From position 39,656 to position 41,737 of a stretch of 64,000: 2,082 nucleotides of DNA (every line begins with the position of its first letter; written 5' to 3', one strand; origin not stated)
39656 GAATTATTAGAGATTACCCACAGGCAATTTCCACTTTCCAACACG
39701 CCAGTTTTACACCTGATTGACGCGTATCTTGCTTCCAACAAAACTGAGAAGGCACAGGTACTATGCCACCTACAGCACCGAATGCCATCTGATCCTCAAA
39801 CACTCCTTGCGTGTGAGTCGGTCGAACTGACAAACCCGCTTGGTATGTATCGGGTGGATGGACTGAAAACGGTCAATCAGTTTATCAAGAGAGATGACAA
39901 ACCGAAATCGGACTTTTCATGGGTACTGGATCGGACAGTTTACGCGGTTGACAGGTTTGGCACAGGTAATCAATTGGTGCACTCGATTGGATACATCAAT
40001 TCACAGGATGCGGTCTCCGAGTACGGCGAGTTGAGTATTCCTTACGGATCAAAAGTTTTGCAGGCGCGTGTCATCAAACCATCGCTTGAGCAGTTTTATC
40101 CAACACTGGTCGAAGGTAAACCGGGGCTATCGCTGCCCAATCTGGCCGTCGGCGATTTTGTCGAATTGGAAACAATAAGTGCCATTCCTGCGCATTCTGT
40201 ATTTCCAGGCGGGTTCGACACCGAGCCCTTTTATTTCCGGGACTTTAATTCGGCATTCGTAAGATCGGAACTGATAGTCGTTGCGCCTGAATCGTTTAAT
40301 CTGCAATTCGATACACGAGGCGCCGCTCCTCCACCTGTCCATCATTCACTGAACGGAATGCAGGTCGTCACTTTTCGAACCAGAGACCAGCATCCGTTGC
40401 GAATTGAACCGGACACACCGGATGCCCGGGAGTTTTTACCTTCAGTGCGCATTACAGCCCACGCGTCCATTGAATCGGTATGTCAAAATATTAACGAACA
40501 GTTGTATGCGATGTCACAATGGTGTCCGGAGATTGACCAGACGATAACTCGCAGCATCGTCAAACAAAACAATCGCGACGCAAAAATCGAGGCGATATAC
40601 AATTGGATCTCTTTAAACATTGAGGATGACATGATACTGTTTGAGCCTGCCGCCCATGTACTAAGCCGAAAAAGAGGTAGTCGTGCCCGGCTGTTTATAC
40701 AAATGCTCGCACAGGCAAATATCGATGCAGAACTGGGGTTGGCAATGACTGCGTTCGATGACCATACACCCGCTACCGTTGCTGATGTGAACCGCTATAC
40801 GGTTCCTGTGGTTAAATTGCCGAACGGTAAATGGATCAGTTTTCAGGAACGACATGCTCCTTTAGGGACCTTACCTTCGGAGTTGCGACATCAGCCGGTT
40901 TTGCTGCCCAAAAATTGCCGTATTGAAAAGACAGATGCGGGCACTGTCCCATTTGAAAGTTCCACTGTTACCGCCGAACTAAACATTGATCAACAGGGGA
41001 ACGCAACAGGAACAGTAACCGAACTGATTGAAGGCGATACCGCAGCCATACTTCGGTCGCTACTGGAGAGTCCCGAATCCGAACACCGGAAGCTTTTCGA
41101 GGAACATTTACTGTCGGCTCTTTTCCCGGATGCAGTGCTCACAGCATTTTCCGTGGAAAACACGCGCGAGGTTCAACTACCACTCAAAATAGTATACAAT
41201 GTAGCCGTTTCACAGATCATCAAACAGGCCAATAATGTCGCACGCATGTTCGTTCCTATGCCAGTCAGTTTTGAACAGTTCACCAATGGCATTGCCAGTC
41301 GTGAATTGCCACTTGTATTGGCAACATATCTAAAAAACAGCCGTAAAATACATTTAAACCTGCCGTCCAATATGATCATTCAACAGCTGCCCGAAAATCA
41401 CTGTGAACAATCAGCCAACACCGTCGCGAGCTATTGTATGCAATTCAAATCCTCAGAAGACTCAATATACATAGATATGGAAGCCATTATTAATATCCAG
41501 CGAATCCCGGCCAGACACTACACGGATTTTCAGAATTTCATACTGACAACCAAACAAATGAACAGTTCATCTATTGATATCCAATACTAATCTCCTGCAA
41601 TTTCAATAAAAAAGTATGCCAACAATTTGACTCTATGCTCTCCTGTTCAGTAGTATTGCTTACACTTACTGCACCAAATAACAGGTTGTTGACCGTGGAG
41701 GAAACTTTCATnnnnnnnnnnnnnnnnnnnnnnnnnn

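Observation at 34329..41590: Tandem ~1220-aa transglutaminase-like paralogs: one with intact Cys-His-Asp, the other Cys-less (pseudoenzyme)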

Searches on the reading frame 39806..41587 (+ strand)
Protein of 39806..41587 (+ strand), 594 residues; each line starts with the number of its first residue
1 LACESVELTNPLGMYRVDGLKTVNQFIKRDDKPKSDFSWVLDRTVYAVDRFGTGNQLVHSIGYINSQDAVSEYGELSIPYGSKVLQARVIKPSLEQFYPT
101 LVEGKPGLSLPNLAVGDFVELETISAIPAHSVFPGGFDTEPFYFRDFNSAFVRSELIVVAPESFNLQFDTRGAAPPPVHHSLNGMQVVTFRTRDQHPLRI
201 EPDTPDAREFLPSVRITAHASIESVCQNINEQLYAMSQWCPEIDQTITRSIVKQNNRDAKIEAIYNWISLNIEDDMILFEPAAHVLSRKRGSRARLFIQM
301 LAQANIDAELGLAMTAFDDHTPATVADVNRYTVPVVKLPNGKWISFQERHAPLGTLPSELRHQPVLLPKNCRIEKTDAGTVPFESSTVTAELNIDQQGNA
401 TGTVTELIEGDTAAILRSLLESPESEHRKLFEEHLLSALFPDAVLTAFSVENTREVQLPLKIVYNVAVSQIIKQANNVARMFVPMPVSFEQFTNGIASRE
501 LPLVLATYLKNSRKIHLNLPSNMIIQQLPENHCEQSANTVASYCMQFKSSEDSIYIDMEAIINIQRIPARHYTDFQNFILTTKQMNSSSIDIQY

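Call 51: predict_structure(alignment_id=A4)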
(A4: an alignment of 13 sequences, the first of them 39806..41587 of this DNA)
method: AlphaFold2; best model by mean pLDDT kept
length: 594 residues; sequences in the alignment: 13
mean_pLDDT: 85.1   pTM: 0.75
mean pLDDT of the five models: 85.1, 83.8, 83.7, 82.8, 81.0
residues with pLDDT >= 90: 241; 70-90: 286; 50-70: 56; < 50: 11
segments of 3 or more residues with pLDDT < 50: 1-9
pLDDT, mean of each block of 10 residues (from residue 1): 42 86 95 93 94 90 95 86 87 70 70 92 84 75 91 96 90 91 92 90 73 86 79 71 85 81 90 72 85 89 91 76 71 90 87 85 87 88 91 93 93 85 69 67 80 87 90 78 87 82 84 96 91 89 95 95 88 92 92 88
secondary structure, 60 per line:
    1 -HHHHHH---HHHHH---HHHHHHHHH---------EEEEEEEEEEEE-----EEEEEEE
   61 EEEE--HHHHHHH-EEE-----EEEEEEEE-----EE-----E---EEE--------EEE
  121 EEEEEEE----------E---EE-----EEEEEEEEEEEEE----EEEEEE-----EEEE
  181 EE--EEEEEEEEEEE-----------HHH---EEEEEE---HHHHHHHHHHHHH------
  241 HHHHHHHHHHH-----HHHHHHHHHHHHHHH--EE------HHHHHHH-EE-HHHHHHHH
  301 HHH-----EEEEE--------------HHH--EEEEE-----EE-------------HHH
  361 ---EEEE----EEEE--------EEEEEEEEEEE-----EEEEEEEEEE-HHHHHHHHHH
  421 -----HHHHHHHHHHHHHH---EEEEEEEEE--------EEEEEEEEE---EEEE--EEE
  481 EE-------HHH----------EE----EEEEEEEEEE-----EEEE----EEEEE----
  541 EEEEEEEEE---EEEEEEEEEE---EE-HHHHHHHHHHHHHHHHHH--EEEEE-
elements in order: H2-7 H11-15 H19-27 E37-48 E54-64 H67-73 E75-77 E83-90 E107-109 E118-127 E149-161 E166-171 E177-182 E185-195 E213-218 H222-234 H241-251 H257-271 H282-288 H293-303 E309-313 E333-337 E364-367 E372-375 E384-394 E400-409 H411-420 H426-439 E443-451 E460-468 E472-475 E478-482 E509-518 E524-527 E532-536 E541-549 E553-562 H569-586 E589-593

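Call 55: fold_search(model_id=the predicted structure, library=pdb)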
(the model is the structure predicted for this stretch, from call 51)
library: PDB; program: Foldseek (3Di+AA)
matches with E <= 10: 1091; with E <= 0.001: 42
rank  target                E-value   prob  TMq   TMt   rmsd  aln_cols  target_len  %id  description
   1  3kd4_A                5.1e-27  1.00  0.63  0.72   5.4       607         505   12  CRYSTAL STRUCTURE OF A PUTATIVE PROTEASE (BDI_1141) FROM PARABACTEROIDES DISTASONIS ATCC 8503 AT 2.00 A RESOLUTION (released 2009-11-24)
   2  6c26_1                2.5e-06  1.00  0.18  0.23  19.7       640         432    6  The Cryo-EM structure of a eukaryotic oligosaccharyl transferase complex (released 2018-01-31)
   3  7oci_A                1.1e-05  0.99  0.18  0.23  20.8       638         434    6  Cryo-EM structure of yeast Ost6p containing oligosaccharyltransferase complex (released 2022-02-16)
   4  8b6l_O                2.1e-05  0.99  0.18  0.18  20.3       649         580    8  Subtomogram average of the human Sec61-TRAP-OSTA-translocon (released 2022-12-07)
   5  2dq6                  6.1e-05  0.99  0.22  0.16  18.0       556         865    7  Crystal Structure of Aminopeptidase N from Escherichia coli (released 2006-08-01)
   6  2hpo                  7.2e-05  0.99  0.22  0.16  19.4       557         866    8  Structure of Aminopeptidase N from E. coli Suggests a Compartmentalized, Gated Active Site (released 2006-08-15)
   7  5dll                  8.1e-05  0.99  0.23  0.17  18.1       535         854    9  Aminopeptidase N (pepN) from Francisella tularensis subsp. tularensis SCHU S4 (released 2015-09-16)
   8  4xo4                  9.0e-05  0.98  0.21  0.16  18.2       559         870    8  Crystal Structure of E. coli Aminopeptidase N in complex with L-Methionine (released 2016-01-27)
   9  8pn9_E                9.6e-05  0.96  0.17  0.18  20.6       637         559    8  Structure of human oligosaccharyltransferase OST-A complex bound to NGI-1 (released 2024-05-08)
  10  2dqm                  1.3e-04  0.99  0.22  0.16  18.0       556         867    8  Crystal Structure of Aminopeptidase N complexed with bestatin (released 2006-08-01)
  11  4xmz                  1.3e-04  0.99  0.22  0.16  19.5       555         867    8  Crystal Structure of Met260Ala mutant of E. coli Aminopeptidase N in complex with 2,4-diaminobutyric acid (released 2016-01-27)
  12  3qnf_C                1.8e-04  0.97  0.21  0.16  18.3       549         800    8  Crystal structure of the open state of human endoplasmic reticulum aminopeptidase 1 ERAP1 (released 2011-02-23)
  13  6q4r_A                2.0e-04  1.00  0.21  0.15   6.3       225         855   10  High-resolution crystal structure of ERAP1 with bound phosphinic transition-state analogue inhibitor (released 2019-04-10)
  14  8sw0                  2.0e-04  0.97  0.21  0.15  17.2       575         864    6  Puromycin sensitive aminopeptidase (released 2023-07-26)
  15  4kx7_A                2.1e-04  1.00  0.18  0.13  13.4       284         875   10  Crystal structure of human aminopeptidase A (released 2013-07-31)
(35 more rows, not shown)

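Call 59: search_protein_representatives(protein=window:39806-41587:+)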
Query: 594 residues. Proteins with E-value up to 0.001 (for the whole library): 1505; up to 1e-10: 774; up to 1e-30: 235. The best 150 are listed.
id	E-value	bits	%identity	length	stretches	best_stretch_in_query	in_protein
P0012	0.0e+00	1338.2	100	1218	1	1-594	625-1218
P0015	2.5e-188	643.6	50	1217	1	3-592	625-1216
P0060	1.0e-182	625.1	48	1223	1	2-590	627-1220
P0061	1.2e-129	449.8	38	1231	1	14-591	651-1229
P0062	1.2e-119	416.8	35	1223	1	10-587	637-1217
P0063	1.3e-98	347.4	36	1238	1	14-527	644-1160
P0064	8.5e-96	338.1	33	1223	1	10-586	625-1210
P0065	2.2e-95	336.8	32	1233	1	15-579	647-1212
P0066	1.0e-92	327.9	32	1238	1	12-583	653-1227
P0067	1.7e-88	314.0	34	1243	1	10-575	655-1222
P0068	5.8e-87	309.0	35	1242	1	6-517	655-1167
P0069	7.7e-86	305.3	30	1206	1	10-589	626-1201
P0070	3.8e-85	303.0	34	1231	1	6-523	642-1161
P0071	6.8e-85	302.1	31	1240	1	14-578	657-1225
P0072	7.6e-85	302.0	32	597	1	15-578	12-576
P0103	2.3e-51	191.5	29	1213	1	11-521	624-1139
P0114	1.2e-49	185.8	31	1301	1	13-523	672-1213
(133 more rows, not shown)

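Call 71: search_solved_structures(query=A4, max_evalue=1, show_alignments=1)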
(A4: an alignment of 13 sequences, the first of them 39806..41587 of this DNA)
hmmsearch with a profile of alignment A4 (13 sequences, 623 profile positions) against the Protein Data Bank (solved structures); distinct sequences matched with E-value up to 1: 7.
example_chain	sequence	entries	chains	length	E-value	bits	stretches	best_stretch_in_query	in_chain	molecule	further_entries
3kd4_A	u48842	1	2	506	1.8e-32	115.8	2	44-357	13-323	Putative protease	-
3isr_A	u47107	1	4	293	0.0019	19.9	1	258-336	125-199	Transglutaminase-like enzymes, putative cysteine protease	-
2uyj_A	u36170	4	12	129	0.3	12.6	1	98-188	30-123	PROTEIN TDCF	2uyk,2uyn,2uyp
7rye_F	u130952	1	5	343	0.34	12.4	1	392-462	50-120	Cell invasion protein SipD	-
2ym9_A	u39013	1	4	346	0.35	12.4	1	392-462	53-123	CELL INVASION PROTEIN SIPD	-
3o00_A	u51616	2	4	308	0.43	12.1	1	394-462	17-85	Cell invasion protein sipD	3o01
3nzz_A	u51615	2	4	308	0.43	12.1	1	394-462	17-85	Cell invasion protein sipD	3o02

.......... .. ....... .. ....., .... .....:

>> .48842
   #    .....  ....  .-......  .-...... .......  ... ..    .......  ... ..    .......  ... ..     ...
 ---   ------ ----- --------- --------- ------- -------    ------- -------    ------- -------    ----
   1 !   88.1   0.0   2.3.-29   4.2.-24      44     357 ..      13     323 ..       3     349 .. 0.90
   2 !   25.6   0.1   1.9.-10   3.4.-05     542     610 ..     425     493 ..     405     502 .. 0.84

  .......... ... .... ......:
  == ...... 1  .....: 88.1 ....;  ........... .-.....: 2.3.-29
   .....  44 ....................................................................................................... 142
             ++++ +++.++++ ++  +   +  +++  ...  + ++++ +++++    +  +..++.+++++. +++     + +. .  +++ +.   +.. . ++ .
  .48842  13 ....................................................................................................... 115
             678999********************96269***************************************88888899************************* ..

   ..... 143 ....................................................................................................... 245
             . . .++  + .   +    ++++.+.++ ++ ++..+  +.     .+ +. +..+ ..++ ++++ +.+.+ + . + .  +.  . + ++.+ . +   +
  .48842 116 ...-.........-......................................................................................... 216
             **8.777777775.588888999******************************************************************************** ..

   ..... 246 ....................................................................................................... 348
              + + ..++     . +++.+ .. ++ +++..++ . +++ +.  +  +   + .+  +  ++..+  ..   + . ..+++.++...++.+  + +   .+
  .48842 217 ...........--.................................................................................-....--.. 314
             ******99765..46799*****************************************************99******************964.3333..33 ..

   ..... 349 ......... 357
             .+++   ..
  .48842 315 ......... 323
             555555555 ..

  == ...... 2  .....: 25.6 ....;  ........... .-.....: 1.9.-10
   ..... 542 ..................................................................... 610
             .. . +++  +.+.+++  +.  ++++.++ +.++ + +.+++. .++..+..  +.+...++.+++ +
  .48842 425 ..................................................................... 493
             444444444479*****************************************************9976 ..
